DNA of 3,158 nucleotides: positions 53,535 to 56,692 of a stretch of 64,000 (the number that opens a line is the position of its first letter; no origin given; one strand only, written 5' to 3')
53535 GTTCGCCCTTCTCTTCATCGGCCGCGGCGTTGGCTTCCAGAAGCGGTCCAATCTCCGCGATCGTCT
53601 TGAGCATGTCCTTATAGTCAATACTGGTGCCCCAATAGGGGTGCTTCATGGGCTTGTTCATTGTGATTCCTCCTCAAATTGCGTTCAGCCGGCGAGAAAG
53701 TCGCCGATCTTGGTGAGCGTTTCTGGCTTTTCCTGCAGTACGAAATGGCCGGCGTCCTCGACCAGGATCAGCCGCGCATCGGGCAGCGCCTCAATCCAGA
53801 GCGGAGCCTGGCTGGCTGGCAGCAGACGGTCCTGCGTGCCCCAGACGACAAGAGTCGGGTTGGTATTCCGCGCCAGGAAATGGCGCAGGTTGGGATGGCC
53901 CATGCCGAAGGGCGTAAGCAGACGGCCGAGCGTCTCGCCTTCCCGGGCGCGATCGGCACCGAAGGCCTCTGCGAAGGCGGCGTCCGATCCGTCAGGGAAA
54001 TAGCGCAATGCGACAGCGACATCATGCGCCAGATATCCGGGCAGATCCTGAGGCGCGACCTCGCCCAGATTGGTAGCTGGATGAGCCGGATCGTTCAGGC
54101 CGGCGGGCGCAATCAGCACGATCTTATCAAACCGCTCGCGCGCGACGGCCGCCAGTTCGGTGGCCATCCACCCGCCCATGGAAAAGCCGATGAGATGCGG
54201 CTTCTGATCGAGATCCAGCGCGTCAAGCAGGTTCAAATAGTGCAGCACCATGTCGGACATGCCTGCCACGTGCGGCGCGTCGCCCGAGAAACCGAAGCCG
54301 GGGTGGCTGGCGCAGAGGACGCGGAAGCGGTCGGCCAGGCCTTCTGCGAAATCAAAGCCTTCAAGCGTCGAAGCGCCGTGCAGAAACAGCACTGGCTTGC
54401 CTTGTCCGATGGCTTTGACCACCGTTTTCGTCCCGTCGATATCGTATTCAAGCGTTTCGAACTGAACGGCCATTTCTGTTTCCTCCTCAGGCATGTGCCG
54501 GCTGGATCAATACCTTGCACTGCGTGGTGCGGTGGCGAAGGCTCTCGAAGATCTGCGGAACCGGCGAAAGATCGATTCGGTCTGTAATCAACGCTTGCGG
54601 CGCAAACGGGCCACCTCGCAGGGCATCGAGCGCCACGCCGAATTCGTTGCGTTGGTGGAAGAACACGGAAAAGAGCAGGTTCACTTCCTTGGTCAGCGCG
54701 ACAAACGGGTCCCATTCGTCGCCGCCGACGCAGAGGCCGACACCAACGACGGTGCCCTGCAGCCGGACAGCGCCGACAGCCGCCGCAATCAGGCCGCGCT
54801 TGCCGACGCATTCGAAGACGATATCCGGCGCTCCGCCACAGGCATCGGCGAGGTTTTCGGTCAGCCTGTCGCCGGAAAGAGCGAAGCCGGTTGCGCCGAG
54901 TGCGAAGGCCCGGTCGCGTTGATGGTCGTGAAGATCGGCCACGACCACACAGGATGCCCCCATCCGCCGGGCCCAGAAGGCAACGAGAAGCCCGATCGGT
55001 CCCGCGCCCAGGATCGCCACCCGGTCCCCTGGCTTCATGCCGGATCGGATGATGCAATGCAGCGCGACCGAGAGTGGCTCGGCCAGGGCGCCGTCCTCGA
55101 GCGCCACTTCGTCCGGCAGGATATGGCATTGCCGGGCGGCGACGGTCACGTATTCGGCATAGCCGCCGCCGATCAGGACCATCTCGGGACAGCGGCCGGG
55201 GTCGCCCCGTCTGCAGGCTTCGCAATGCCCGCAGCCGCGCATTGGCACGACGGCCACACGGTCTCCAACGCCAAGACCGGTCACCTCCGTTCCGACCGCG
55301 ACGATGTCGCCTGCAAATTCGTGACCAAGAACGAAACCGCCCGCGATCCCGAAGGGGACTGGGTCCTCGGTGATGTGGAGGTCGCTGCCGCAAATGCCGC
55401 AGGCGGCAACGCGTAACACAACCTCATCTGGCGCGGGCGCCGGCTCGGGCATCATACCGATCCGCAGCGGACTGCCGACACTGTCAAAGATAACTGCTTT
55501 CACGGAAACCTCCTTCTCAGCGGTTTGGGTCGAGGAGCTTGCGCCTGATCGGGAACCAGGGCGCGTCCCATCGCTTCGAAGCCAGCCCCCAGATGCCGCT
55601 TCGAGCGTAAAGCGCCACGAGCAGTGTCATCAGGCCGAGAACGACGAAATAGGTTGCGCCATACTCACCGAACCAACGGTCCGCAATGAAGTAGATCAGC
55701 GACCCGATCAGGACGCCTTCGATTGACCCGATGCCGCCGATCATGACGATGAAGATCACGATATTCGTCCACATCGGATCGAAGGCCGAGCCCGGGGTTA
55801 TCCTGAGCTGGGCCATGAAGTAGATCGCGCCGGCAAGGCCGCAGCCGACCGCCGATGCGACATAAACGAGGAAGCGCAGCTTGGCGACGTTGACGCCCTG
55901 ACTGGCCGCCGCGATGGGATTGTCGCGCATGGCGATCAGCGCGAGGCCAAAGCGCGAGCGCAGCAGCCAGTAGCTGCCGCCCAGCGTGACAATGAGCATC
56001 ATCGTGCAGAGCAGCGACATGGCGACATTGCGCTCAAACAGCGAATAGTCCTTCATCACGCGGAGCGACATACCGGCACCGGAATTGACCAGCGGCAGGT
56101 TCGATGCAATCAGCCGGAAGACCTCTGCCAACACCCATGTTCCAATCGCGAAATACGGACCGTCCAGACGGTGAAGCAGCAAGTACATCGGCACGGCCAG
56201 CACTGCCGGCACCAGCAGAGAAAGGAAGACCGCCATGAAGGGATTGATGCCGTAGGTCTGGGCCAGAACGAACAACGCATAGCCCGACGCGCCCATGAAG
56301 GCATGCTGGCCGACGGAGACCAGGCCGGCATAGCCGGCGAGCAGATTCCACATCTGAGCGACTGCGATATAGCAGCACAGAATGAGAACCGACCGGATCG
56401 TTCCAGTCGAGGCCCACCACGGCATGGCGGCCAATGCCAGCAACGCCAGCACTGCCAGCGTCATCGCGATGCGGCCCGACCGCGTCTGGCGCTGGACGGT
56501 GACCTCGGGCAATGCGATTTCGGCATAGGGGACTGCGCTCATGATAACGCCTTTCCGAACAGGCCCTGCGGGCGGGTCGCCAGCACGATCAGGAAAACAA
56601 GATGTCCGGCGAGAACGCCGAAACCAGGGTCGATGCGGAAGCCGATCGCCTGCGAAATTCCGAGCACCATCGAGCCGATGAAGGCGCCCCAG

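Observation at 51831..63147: Non-canonical aromatic degradation cluster of unknown substrate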

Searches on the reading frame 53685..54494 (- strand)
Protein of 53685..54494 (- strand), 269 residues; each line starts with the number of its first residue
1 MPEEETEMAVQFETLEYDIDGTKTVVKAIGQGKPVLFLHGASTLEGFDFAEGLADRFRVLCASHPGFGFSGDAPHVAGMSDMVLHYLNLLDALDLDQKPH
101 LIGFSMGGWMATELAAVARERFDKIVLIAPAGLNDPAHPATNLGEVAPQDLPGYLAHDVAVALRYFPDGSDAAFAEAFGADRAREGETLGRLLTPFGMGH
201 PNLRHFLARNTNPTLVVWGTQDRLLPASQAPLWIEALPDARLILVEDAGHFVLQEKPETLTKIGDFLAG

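Call 3: search_protein_families(library=pfam, proteins=[window:53685-54494:-])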
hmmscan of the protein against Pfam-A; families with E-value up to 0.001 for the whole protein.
window:53685-54494:- (269 aa): 6 families
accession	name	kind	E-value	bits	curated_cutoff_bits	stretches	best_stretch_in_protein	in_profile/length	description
PF00561.26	Abhydrolase_1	-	3e-28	99.6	25.8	2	33-159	1-128/245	alpha/beta hydrolase fold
PF12697.13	Abhydrolase_6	-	1.6e-21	78.4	26.3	1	35-259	1-213/217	Alpha/beta hydrolase family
PF12146.15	Hydrolase_4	-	8.9e-15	55.1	27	1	48-256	22-238/239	Serine aminopeptidase, S33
PF00975.26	Thioesterase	-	1e-05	26.3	26.4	1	49-121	19-90/226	Thioesterase domain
PF10230.15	LIDHydrolase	-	0.00061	20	27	0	53-130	29-118/262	Lipid-droplet associated hydrolase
PF05728.18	UPF0227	-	0.00069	20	21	0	95-265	57-184/187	Uncharacterised protein family (UPF0227)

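Call 4: search_protein_families(library=ncbifam, proteins=[window:53685-54494:-])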
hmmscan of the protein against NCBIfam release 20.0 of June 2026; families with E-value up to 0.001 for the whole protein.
window:53685-54494:- (269 aa): 27 families (the best 25 are shown)
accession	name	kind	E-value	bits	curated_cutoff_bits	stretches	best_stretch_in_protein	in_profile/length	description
NF011457.0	PRK14875.1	equivalog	1.5e-22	80.1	307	2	9-134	107-235/372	acetoin dehydrogenase dihydrolipoyllysine-residue acetyltransferase subunit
NF051488.1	bifunc_PcaDC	exception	2.5e-19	69.7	390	1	50-262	32-244/375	bifunctional 3-oxoadipate enol-lactonase/4-carboxymuconolactone decarboxylase PcaDC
NF045632.1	hydroxlase_HsaD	equivalog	7.7e-19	67.7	400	2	30-134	32-141/290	4,5:9,10-diseco-3-hydroxy-5,9,17-trioxoandrosta-1(10),2-diene-4-oate hydrolase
TIGR02427.1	protocat_pcaD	equivalog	3.5e-17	62.6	255.85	1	50-262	33-244/251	3-oxoadipate enol-lactonase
NF051487.1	bifunc_PcaCD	exception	5.9e-15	55.3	430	1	49-263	191-407/413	bifunctional 4-carboxymuconolactone decarboxylase/3-oxoadipate enol-lactonase PcaCD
TIGR03343.1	biphenyl_bphD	equivalog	6.6e-14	51.8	462.15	2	27-135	25-139/282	2-hydroxy-6-oxo-6-phenylhexa-2,4-dienoate hydrolase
NF050089.1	i_nPHAscl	equivalog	1.2e-13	50.8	300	1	30-133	16-120/288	intracellular short-chain-length polyhydroxyalkanoate depolymerase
TIGR03695.1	menH_SHCHC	equivalog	4.9e-13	49.1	208.55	2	33-135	3-110/252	2-succinyl-6-hydroxy-2,4-cyclohexadiene-1-carboxylate synthase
TIGR03611.1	RutD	equivalog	2.1e-12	47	238.5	1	52-130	35-113/258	pyrimidine utilization protein D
TIGR02240.1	PHA_depoly_arom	equivalog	9.1e-12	44.9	250.6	1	12-262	4-257/276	poly(3-hydroxyalkanoate) depolymerase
TIGR01738.1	bioH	equivalog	1.5e-11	44.4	206.95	2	31-130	2-98/245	pimeloyl-ACP methyl ester esterase BioH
NF007954.0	PRK10673.1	equivalog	5e-11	42.3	399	1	32-131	16-115/255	esterase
TIGR03056.1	bchO_mg_che_rel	equivalog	3e-10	39.6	172.55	1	18-126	12-124/278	alpha/beta fold hydrolase BchO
NF052610.1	macro_16_ester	equivalog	3.1e-10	39.9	420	2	211-255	223-267/281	alpha/beta fold macrolide esterase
NF052614.1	AB_fold_OlsI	equivalog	9.9e-10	38.4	385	1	98-262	90-249/272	ornithine lipid biosynthesis O-acyltransferase OlsI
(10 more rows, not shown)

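Call 11: search_solved_structures(query=window:53685-54494:-, max_evalue=1e-8)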
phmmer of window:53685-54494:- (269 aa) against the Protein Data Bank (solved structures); distinct sequences matched with E-value up to 1e-8: 25.
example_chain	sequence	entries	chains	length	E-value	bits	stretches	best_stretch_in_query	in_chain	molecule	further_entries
4uhh_A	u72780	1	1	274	3.2e-15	59.7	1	28-262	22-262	ESTERASE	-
4uhc_A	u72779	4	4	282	3.6e-15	59.6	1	28-262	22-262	ESTERASE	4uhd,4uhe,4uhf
7zjt_A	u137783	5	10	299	3.6e-13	53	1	15-267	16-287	4,5:9,10-diseco-3-hydroxy-5,9,17-trioxoandrosta-1(10),2-diene-4-oate hydrolase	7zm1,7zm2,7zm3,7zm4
2vf2_A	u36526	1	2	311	4.2e-13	52.8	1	15-267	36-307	2-HYDROXY-6-OXO-6-PHENYLHEXA-2,4-DIENOATE HYDROLASE BPHD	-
5jz9_A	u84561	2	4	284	4.6e-13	52.6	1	16-267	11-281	4,5:9,10-diseco-3-hydroxy-5,9,17-trioxoandrosta-1(10),2-diene-4-oate hydrolase | 2-hydroxy-6-oxo-6-phenylhexa-2,4-dienoate hydrolase BphD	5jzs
5jzb_A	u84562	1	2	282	7.1e-13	52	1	16-263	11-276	4,5:9,10-diseco-3-hydroxy-5,9,17-trioxoandrosta-1(10),2-diene-4-oate hydrolase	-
2wud_A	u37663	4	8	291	8.9e-13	51.7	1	15-267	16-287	2-HYDROXY-6-OXO-6-PHENYLHEXA-2,4-DIENOATE HYDROLASE BPHD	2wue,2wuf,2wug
4lxg_A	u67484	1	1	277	1.3e-12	51.2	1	10-260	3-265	MCP Hydrolase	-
7ots_A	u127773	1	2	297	2.2e-12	50.4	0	210-268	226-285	Monoacylglycerol lipase ABHD6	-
4lxh_A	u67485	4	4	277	3.5e-12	49.8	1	10-260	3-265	MCP Hydrolase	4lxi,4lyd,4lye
8v16_C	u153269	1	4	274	5.6e-12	49.1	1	19-268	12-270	Esterase 1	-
5egn_A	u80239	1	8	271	6.2e-12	48.9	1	18-262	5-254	Esterase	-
6eb3_A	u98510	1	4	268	6.3e-12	48.9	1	20-268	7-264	Est1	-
1iun_A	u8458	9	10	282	8.2e-12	48.5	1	24-134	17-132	meta-Cleavage product hydrolase | 2-hydroxy-6-oxo-7-methylocta-2,4-dienoate hydrolase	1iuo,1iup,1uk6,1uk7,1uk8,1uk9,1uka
2d0d_A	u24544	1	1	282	9.6e-12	48.3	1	24-133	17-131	2-hydroxy-6-oxo-7-methylocta-2,4-dienoate hydrolase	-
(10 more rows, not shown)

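Call 77: search_solved_structures(query=window:53685-54494:-, max_evalue=1e-12, show_alignments=4)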
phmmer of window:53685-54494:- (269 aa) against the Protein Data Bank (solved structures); distinct sequences matched with E-value up to 1e-12: 7.
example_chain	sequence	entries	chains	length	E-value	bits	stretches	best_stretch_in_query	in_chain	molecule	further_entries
4uhh_A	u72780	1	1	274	3.2e-15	59.7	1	28-262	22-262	ESTERASE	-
4uhc_A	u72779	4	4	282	3.6e-15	59.6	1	28-262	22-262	ESTERASE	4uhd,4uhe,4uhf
7zjt_A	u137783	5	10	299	3.6e-13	53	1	15-267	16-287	4,5:9,10-diseco-3-hydroxy-5,9,17-trioxoandrosta-1(10),2-diene-4-oate hydrolase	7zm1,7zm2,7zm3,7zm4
2vf2_A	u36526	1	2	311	4.2e-13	52.8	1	15-267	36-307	2-HYDROXY-6-OXO-6-PHENYLHEXA-2,4-DIENOATE HYDROLASE BPHD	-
5jz9_A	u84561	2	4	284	4.6e-13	52.6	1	16-267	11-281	4,5:9,10-diseco-3-hydroxy-5,9,17-trioxoandrosta-1(10),2-diene-4-oate hydrolase | 2-hydroxy-6-oxo-6-phenylhexa-2,4-dienoate hydrolase BphD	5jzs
5jzb_A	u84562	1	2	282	7.1e-13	52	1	16-263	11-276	4,5:9,10-diseco-3-hydroxy-5,9,17-trioxoandrosta-1(10),2-diene-4-oate hydrolase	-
2wud_A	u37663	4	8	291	8.9e-13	51.7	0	15-267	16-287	2-HYDROXY-6-OXO-6-PHENYLHEXA-2,4-DIENOATE HYDROLASE BPHD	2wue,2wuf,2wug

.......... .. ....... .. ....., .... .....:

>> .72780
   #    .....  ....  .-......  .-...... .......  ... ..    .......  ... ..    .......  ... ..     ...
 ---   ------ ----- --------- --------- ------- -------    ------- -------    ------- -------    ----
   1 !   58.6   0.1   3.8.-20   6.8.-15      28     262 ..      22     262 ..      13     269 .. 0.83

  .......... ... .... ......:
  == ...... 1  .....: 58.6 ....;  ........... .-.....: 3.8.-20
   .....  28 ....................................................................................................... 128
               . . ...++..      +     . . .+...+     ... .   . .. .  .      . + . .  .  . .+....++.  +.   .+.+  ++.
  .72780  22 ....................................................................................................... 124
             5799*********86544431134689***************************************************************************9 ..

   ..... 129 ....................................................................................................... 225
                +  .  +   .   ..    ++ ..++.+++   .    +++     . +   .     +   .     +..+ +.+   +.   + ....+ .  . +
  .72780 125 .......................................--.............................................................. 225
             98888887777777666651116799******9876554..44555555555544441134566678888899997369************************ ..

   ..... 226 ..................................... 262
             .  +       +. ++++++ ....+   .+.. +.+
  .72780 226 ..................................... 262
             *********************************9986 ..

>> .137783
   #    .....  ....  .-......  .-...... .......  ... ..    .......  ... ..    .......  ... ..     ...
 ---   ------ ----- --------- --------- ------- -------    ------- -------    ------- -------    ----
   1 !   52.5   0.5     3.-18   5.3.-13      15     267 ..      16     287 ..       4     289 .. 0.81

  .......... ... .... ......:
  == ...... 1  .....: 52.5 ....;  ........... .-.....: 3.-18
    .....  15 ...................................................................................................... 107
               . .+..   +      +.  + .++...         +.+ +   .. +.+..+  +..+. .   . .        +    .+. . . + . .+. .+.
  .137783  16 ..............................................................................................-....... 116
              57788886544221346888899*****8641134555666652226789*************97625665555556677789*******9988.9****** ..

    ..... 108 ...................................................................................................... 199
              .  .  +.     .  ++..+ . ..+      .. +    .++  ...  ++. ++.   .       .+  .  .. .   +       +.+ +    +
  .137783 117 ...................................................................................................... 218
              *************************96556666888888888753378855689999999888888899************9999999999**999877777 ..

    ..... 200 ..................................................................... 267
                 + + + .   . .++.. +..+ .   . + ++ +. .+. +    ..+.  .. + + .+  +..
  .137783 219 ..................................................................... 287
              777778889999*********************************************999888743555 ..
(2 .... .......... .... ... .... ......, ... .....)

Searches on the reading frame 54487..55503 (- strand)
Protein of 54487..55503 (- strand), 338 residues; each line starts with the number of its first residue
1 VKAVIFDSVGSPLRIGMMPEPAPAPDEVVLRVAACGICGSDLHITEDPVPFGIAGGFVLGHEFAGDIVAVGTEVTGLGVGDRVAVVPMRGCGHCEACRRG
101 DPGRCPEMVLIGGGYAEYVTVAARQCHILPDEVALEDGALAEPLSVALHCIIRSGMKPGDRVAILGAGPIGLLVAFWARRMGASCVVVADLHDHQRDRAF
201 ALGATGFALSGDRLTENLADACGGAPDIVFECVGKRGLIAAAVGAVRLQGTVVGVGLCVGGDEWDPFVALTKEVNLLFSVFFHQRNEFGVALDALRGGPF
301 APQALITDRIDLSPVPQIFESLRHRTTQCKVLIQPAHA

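Call 3: search_protein_families(library=pfam, proteins=[window:54487-55503:-])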
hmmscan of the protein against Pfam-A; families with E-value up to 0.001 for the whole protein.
window:54487-55503:- (338 aa): 3 families
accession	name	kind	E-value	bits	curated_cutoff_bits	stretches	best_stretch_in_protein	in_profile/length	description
PF08240.17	ADH_N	-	1.1e-28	100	23.5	1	25-131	2-104/104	Alcohol dehydrogenase GroES-like domain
PF00107.32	ADH_zinc_N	-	2.2e-18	66.9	31.8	1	169-294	1-126/129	Zinc-binding dehydrogenase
PF16912.11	Glu_dehyd_C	-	5.2e-10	39.6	34.9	1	138-322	4-201/211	Glucose dehydrogenase C-terminus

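Call 4: search_protein_families(library=ncbifam, proteins=[window:54487-55503:-])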
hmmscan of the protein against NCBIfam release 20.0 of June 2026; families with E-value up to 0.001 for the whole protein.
window:54487-55503:- (338 aa): 22 families
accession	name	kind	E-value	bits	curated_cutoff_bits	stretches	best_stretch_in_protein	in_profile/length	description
NF041097.1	keto_inos_dh_IolM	equivalog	2.7e-50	171.1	450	1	13-332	40-387/389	scyllo-inosose 3-dehydrogenase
NF007375.0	PRK09880.1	equivalog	3.3e-46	157.6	469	1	26-333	28-341/344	L-idonate 5-dehydrogenase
NF007489.0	PRK10083.1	equivalog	1.8e-43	148.8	376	1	1-334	1-336/339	Zn-dependent oxidoreductase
NF003808.0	PRK05396.1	equivalog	1.7e-40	138.9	380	1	1-257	1-264/341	L-threonine 3-dehydrogenase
TIGR00692.1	tdh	equivalog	3.6e-37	128.2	458.35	1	18-253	16-258/340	L-threonine 3-dehydrogenase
NF007642.0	PRK10309.1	equivalog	1.3e-35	123.3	550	1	1-217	1-219/347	galactitol-1-phosphate 5-dehydrogenase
NF006940.0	PRK09422.1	equivalog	2.1e-29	102.5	344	1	26-260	25-264/338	alcohol dehydrogenase AdhP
NF010344.0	PRK13771.1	subfamily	3.2e-29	101.9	349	1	1-335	1-333/334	putative alcohol dehydrogenase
TIGR03451.1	mycoS_dep_FDH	equivalog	2e-28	99.2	512.9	2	2-105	3-104/358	S-(hydroxymethyl)mycothiol dehydrogenase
TIGR02822.1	adh_fam_2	subfamily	1.7e-26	93.1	283.5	1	12-247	14-245/329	zinc-binding alcohol dehydrogenase family protein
TIGR03989.1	Rxyl_3153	subfamily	6.2e-25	88.2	440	2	2-107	3-107/370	NDMA-dependent alcohol dehydrogenase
TIGR03366.1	HpnZ_proposed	hypoth_equivalog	1.3e-24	87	328.1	1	21-260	1-257/315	putative phosphonate catabolism associated alcohol dehydrogenase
TIGR03201.1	dearomat_had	equivalog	1.3e-22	80.3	338.65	1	8-205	6-212/349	6-hydroxycyclohex-1-ene-1-carbonyl-CoA dehydrogenase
NF041172.1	AcrlCoa_red_Thmprot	equivalog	1.6e-22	79.9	500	1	1-335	1-334/334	acryloyl-CoA reductase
NF047908.1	AldhRedAhr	equivalog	2.9e-22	79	470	1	24-250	27-254/335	NADPH-dependent aldehyde reductase Ahr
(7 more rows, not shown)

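Call 12: search_solved_structures(query=window:54487-55503:-, max_evalue=1e-25)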
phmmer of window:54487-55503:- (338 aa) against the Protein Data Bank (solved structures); distinct sequences matched with E-value up to 1e-25: 35.
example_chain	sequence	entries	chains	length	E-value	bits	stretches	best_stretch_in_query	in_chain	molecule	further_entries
1e3j_A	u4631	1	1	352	1.4e-46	162.6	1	11-333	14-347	NADP(H)-DEPENDENT KETOSE REDUCTASE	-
6ie0_A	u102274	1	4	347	7e-43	150.4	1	12-335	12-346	(R,R)-butanediol dehydrogenase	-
3qe3_A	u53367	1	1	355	6.2e-42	147.3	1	12-324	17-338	Sorbitol dehydrogenase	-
1pl6_A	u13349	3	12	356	8.4e-42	146.9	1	12-324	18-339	Sorbitol dehydrogenase | human sorbitol dehydrogenase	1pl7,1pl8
4ej6_A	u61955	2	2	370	2.9e-40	141.8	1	1-335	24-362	Putative zinc-binding dehydrogenase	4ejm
5vm2_A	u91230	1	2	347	1.3e-38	136.4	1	13-322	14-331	Alcohol dehydrogenase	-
7y9p_A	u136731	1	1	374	1.2e-37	133.2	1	23-292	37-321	Xylitol dehydrogenase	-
3m6i_A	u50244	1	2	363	4.4e-37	131.3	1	26-334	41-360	L-arabinitol 4-dehydrogenase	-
4ilk_A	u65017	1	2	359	7.6e-36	127.3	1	13-333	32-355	Starvation sensing protein rspB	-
2dfv_A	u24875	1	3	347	6.6e-31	111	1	17-260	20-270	Probable L-threonine 3-dehydrogenase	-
2d8a_A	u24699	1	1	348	6.6e-31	111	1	17-260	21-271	Probable L-threonine 3-dehydrogenase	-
3ip1_A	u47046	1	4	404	1.8e-30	109.6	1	13-240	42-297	Alcohol dehydrogenase, zinc-containing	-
1rjw_A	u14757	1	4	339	3.2e-30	108.8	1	1-258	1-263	Alcohol dehydrogenase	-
6dkh_A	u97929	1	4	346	4.6e-30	108.2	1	29-325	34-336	L-idonate 5-dehydrogenase (NAD(P)(+))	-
3pii_A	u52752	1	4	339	5.4e-30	108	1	1-258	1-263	Alcohol dehydrogenase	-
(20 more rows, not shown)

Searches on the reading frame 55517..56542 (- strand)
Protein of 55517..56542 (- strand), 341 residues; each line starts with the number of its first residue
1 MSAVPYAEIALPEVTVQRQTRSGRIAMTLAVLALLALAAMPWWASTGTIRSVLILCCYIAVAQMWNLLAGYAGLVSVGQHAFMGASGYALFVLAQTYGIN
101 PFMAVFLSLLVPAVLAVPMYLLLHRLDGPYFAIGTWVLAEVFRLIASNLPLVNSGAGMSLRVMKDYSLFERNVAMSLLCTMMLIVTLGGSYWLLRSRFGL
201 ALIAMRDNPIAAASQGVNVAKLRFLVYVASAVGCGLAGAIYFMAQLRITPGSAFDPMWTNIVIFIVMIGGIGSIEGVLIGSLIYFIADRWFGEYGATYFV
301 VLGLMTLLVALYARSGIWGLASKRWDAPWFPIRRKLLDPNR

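Call 3: search_protein_families(library=pfam, proteins=[window:55517-56542:-])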
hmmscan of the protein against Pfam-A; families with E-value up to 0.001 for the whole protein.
window:55517-56542:- (341 aa): 1 family
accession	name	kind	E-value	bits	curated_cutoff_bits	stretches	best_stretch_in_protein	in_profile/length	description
PF02653.21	BPD_transp_2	-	9.9e-35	120.4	26.8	1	59-309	13-268/269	Branched-chain amino acid transport system / permease component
